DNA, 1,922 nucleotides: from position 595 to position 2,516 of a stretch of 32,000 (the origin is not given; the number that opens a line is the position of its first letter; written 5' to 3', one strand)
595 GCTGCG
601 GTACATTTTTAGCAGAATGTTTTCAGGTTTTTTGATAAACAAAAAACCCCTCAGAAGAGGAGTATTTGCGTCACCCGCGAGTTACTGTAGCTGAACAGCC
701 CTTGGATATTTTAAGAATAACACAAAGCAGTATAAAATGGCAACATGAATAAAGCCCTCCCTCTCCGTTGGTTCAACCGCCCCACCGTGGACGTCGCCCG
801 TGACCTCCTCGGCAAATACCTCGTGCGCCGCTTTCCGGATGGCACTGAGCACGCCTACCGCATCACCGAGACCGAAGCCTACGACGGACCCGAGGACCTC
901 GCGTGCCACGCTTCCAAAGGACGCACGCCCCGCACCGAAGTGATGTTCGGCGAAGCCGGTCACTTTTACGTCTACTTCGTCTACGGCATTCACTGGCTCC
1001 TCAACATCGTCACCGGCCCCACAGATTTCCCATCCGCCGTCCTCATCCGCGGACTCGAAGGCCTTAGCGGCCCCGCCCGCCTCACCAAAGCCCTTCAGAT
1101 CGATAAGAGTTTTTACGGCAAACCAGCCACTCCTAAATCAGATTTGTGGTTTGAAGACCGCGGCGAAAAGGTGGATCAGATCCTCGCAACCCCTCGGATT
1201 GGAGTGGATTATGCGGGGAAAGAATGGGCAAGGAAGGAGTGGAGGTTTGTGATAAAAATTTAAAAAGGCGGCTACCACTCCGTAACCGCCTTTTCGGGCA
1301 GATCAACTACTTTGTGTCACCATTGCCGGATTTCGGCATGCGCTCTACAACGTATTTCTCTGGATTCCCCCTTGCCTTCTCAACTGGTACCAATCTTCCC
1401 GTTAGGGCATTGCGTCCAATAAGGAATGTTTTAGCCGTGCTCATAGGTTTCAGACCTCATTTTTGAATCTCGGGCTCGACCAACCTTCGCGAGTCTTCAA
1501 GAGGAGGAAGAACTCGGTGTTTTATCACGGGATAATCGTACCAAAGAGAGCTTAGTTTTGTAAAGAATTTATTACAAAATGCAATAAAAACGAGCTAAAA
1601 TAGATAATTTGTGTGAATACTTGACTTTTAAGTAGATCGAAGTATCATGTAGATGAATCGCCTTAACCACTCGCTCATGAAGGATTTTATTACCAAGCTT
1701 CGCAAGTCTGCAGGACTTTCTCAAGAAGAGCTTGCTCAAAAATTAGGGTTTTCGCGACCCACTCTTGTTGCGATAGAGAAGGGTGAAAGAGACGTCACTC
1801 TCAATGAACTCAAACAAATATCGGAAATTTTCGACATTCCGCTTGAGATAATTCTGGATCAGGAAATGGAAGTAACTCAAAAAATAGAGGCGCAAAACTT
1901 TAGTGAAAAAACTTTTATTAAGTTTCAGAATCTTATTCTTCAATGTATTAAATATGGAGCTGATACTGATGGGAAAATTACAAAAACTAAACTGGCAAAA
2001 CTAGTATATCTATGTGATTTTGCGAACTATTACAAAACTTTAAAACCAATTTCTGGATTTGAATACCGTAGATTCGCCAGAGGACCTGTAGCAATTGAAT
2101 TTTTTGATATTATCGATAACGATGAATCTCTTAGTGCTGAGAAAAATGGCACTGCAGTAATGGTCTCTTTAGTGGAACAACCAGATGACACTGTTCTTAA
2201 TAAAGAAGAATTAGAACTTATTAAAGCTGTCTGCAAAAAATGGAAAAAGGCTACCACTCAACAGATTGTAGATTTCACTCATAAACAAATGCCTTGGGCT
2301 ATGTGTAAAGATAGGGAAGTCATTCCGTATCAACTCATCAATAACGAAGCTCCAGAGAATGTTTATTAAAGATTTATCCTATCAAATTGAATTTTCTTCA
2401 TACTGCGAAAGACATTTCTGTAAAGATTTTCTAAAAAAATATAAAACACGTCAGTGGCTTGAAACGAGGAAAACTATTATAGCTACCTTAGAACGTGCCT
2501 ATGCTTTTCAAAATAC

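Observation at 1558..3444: Low-GC three-gene cassette: HTH-Panacea antitoxin, overlapping toxin-like ORF and membrane-tethered nuclease-fold protein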

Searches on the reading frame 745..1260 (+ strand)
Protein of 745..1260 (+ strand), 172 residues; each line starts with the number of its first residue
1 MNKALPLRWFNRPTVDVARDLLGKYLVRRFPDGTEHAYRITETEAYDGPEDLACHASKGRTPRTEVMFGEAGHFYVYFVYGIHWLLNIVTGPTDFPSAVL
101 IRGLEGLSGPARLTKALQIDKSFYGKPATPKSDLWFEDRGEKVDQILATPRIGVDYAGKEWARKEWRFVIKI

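Call 4: search_protein_families(library=pfam, proteins=[window:745-1260:+], max_evalue=1)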
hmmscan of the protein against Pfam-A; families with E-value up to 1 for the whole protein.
window:745-1260:+ (172 aa): 1 family
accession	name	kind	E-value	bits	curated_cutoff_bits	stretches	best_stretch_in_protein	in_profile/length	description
PF02245.21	Pur_DNA_glyco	-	3.2e-54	183.5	27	2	9-107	2-97/181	Methylpurine-DNA glycosylase (MPG)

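Call 50: find_related_loci(query=window:745-1260:+, collection=metagenome_contigs, flank=6000)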
Query window:745-1260:+ (172 aa) in metagenome_contigs; peptide patterns used: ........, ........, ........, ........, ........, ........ (x = any residue, [..] = any of these).
218 stretches matched a pattern; 137 encode a relative of the query (tblastn E <= 1e-3); the best 80 are kept; 80 distinct loci.
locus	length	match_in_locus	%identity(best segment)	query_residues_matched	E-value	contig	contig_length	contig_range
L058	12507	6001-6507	62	1-168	2e-66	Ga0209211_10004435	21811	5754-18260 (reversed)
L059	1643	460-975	58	1-171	5e-67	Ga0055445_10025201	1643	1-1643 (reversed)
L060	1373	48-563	59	1-171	1e-65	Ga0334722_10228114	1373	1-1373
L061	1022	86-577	64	9-171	6e-67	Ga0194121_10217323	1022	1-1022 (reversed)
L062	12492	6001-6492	62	8-170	1e-62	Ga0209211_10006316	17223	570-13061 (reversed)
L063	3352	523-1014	62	8-170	1e-62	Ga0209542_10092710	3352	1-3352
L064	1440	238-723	62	9-168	9e-65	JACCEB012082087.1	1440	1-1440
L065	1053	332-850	57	1-171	4e-66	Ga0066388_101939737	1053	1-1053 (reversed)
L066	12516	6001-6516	58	1-171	7e-62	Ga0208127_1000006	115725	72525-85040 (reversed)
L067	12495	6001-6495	64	9-168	5e-62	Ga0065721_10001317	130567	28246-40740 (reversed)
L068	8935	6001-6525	59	1-171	8e-62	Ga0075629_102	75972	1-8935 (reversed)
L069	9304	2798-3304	60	4-171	1e-61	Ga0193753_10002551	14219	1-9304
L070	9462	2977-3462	61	9-170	4e-61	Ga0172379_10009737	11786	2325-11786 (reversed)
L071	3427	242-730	62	9-171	1e-60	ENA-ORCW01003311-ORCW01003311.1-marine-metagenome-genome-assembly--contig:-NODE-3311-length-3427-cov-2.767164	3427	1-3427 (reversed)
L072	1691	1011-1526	57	1-171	6e-63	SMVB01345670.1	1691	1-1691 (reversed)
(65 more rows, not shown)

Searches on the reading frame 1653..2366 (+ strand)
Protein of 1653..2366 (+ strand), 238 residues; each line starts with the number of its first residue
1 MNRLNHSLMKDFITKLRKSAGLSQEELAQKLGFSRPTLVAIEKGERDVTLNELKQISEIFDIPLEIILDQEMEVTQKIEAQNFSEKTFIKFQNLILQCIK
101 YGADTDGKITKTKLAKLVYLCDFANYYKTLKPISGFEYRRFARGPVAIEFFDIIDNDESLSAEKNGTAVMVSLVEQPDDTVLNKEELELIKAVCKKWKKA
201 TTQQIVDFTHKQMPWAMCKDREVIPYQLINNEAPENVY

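Call 4: search_protein_families(library=pfam, proteins=[window:1653-2366:+], max_evalue=1)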
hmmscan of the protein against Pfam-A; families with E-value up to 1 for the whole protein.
window:1653-2366:+ (238 aa): 13 families
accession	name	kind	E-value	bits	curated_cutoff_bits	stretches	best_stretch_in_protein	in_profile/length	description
PF13274.11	SocA_Panacea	-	1.6e-17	64.9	25.7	1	114-215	1-112/113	Antitoxin SocA-like, Panacea domain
PF01381.28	HTH_3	-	4.7e-15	55.8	23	1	15-66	3-54/55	Helix-turn-helix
PF12844.13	HTH_19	-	1.2e-09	38.4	30.2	1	12-70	3-61/64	Helix-turn-helix domain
PF13560.12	HTH_31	-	2.2e-08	34.7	27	1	15-61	8-55/64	Helix-turn-helix domain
PF13443.12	HTH_26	-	2.8e-06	27.9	22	1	14-65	3-55/63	Cro/C1-type HTH DNA-binding domain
PF13744.12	HTH_37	-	0.00053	20.2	27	1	8-45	19-55/80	Helix-turn-helix domain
PF13413.12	HTH_25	-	0.0012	19.1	24.6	1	15-45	4-34/62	Helix-turn-helix domain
PF20432.4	Xre-like-HTH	-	0.0024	18.6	25.8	1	7-43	9-44/63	Antitoxin Xre-like helix-turn-helix domain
PF13412.12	HTH_24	-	0.0024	17.9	21.9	1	16-37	12-33/48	Winged helix-turn-helix DNA-binding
PF04545.22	Sigma70_r4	-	0.009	15.9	24.1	1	16-36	15-35/50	Sigma-70, region 4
PF17762.8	HTH_ParB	-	0.056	14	22.6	1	14-38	13-37/102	ParB HTH domain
PF08279.18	HTH_11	-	0.056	13.8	25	1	12-38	5-32/55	HTH domain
PF13384.12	HTH_23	-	0.063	13.6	24.6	1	17-38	12-34/50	Homeodomain-like domain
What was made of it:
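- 1677..2369 (+): Gene 1, panA: HTH_3 + Panacea antitoxin and putative autorepressor, 230 aa. An in-frame ATG at 1653 would add 8 non-conserved residues. PF01381 4.7e-15 and PF13274 1.6e-17, 64.9 bits against a cut-off of 25.7 (call 4).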

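Call 5: search_protein_families(library=padloc, proteins=[window:1653-2366:+], max_evalue=1)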
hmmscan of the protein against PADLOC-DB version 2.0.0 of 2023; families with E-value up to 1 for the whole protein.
window:1653-2366:+ (238 aa): 20 families
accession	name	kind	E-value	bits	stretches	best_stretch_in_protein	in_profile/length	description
PDLC02926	HTH_VI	-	3.7e-17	60.4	1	11-95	4-84/92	-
PDLC03665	Control_protein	-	3.9e-09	34.7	1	13-69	13-70/77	control protein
PDLC04775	PDC-M69A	-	4.8e-08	31.5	1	13-77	12-76/113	-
PDLC03952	RmrA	-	6.3e-08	29.9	1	7-83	21-97/395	-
PDLC03951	RmrA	-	8.5e-07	26.3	1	13-75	13-75/400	-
PDLC03947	RmrA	-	4.2e-06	23.8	1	5-75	8-78/383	-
PDLC03953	RmrA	-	5.9e-06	23.7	1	13-68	10-65/373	-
PDLC04142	capH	-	2.7e-05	23.2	1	13-72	11-70/103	capH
PDLC03954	RmrA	-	3.7e-05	20.8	1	13-79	15-80/380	-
PDLC03664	Control_protein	-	3.8e-05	22.1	1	14-62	19-67/74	control protein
PDLC03949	RmrA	-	5.9e-05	20.1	1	16-77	10-71/363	-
PDLC03668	Control_protein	-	0.00043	18.8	1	12-57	12-57/79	control protein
PDLC03671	Control_protein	-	0.00087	17.5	1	14-55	20-61/84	control protein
PDLC03666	Control_protein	-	0.0012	17.3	1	13-62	11-60/77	control protein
PDLC03945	RmrA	-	0.002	15.4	1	13-81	7-71/394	-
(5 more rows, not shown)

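Call 6: search_protein_families(library=ncbifam, proteins=[window:1653-2366:+], max_evalue=1)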
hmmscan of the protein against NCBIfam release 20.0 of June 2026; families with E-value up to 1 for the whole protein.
window:1653-2366:+ (238 aa): 24 families
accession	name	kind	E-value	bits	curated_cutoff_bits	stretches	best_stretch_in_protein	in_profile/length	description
TIGR03070.1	couple_hipB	subfamily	1.1e-09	38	71.65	1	12-62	6-56/58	type II toxin-antitoxin system Y4mF family antitoxin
NF041951.1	phage_RstR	subfamily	1.1e-08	35.3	80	1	10-77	4-71/108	RstR family transcriptional repressor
NF006015.0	PRK08154.1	subfamily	2.1e-06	27.1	204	1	12-74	34-96/314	anaerobic benzoate catabolism transcriptional regulator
NF003162.0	PRK04140.1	equivalog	2.3e-06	26.9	263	1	12-86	130-208/317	transcriptional regulator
TIGR02612.1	mob_myst_A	hypoth_equivalog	1.2e-05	25.2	122.6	1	11-64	28-83/150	mobile mystery protein A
NF047745.1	SocA_antitoxin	equivalog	3.9e-05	23.4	190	1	99-220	11-134/176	type VI toxin-antitoxin system SocA family antitoxin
NF038139.1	Reg_Aceta_RamB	equivalog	4.7e-05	22.2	700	1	14-66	8-60/465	acetate metabolism transcriptional regulator RamB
TIGR00270.2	TIGR00270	equivalog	8.3e-05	22.4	110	1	11-77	78-144/159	multiprotein bridging factor aMBF1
NF047948.1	male_kill_WMK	equivalog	0.00011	21.8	300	1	13-78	167-233/300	WO male-killing family protein Wmk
NF010465.0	PRK13890.1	equivalog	0.00048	20.2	96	1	13-71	10-68/121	conjugal transfer protein TrbA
NF041575.1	antitoxPezA_Strep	equivalog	0.00066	19.7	290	1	11-71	4-64/158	type II toxin-antitoxin system antitoxin PezA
NF046032.1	TransRegSlrRBacil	equivalog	0.00095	19.3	250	1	13-78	6-72/149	HTH-type transcriptional regulator SlrR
NF003055.0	PRK03975.1-2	equivalog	0.0016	18.2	122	1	14-75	18-80/140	putative transcriptional regulator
NF007408.0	PRK09943.1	equivalog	0.0018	17.9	211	1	12-70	11-69/185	HTH-type transcriptional regulator PuuR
TIGR03830.1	CxxCG_CxxCG_HTH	subfamily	0.0029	17.4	61.8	1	5-45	62-102/127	type II TA system antitoxin MqsA family protein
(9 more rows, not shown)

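Call 51: search_protein_families(library=phrogs, proteins=[window:1677-2366:+], max_evalue=0.1)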
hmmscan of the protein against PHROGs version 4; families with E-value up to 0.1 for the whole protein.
window:1677-2366:+ (230 aa): 44 families (the best 25 are shown)
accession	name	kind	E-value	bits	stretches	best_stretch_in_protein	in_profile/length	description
phrog_1281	-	unknown function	2.7e-17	64.1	1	94-220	22-145/195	-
phrog_10390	-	unknown function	1e-12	49.2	1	3-222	62-288/299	-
phrog_1373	-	transcription regulation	1.2e-12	49.1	1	2-76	65-139/166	transcriptional regulator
phrog_8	-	transcription regulation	8.6e-12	46.1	1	4-82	80-235/346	transcriptional regulator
phrog_3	-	transcription regulation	4e-11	44.3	1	2-82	90-179/430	transcriptional repressor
phrog_2439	-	transcription regulation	1.2e-10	41.8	1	5-71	12-79/367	transcriptional regulator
phrog_2967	-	transcription regulation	5.4e-10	40.2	1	5-72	15-83/225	transcriptional regulator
phrog_4583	-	transcription regulation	2.6e-08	34.8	1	10-67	20-77/81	transcriptional repressor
phrog_2328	-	transcription regulation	8.1e-08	33.1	1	6-57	21-72/128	transcriptional repressor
phrog_2339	-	DNA, RNA and nucleotide metabolism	1.1e-07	32.7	1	5-60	30-86/98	HTH DNA binding protein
phrog_5823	-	transcription regulation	6.5e-07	29.8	1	5-68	11-75/404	transcriptional regulator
phrog_7241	-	transcription regulation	7e-07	30.3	1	6-57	67-118/122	transcriptional regulator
phrog_4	-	transcription regulation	3.1e-06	27.4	1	2-91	138-223/400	transcriptional repressor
phrog_2104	-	unknown function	1.2e-05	26.5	1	5-39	44-78/103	-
phrog_1124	-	transcription regulation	1.6e-05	25.6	1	3-53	11-60/177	transcriptional regulator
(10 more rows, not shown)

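Call 69: list_cluster_members(proteins=[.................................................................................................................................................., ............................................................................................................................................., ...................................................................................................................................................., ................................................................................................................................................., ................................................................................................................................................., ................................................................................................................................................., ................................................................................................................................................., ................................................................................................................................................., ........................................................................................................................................, window:1677-2366:+])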
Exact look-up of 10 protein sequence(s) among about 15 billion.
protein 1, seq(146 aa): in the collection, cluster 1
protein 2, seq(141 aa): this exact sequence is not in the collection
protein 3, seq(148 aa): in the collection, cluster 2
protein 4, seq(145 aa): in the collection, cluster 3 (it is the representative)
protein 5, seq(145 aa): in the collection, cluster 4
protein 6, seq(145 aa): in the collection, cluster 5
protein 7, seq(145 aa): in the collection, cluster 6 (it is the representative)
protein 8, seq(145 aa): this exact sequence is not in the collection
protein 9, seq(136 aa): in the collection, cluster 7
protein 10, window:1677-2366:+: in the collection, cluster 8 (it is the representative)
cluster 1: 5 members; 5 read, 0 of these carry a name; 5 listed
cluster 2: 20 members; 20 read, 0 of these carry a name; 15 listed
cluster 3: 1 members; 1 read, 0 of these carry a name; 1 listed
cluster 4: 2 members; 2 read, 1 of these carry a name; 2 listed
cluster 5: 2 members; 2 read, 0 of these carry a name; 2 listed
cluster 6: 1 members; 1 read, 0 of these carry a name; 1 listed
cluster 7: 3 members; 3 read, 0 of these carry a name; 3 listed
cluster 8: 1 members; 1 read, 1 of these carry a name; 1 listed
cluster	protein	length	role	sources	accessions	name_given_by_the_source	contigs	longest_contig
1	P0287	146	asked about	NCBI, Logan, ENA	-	-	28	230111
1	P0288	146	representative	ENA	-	-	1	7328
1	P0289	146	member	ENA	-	-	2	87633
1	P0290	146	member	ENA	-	-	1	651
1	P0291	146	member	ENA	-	-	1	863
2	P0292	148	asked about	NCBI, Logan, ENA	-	-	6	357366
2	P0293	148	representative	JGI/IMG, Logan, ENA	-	-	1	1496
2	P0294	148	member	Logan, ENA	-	-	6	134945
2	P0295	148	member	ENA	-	-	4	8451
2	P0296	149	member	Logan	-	-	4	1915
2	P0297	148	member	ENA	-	-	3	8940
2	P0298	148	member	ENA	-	-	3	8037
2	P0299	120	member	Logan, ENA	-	-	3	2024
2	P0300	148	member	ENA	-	-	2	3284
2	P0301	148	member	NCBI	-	-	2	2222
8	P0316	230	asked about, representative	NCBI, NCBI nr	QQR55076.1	DUF4065 domain-containing protein [Candidatus Peregrinibacteria bacterium] | MAG: DUF4065 domain-containing protein [Candidatus Peregrinibacteria bacterium]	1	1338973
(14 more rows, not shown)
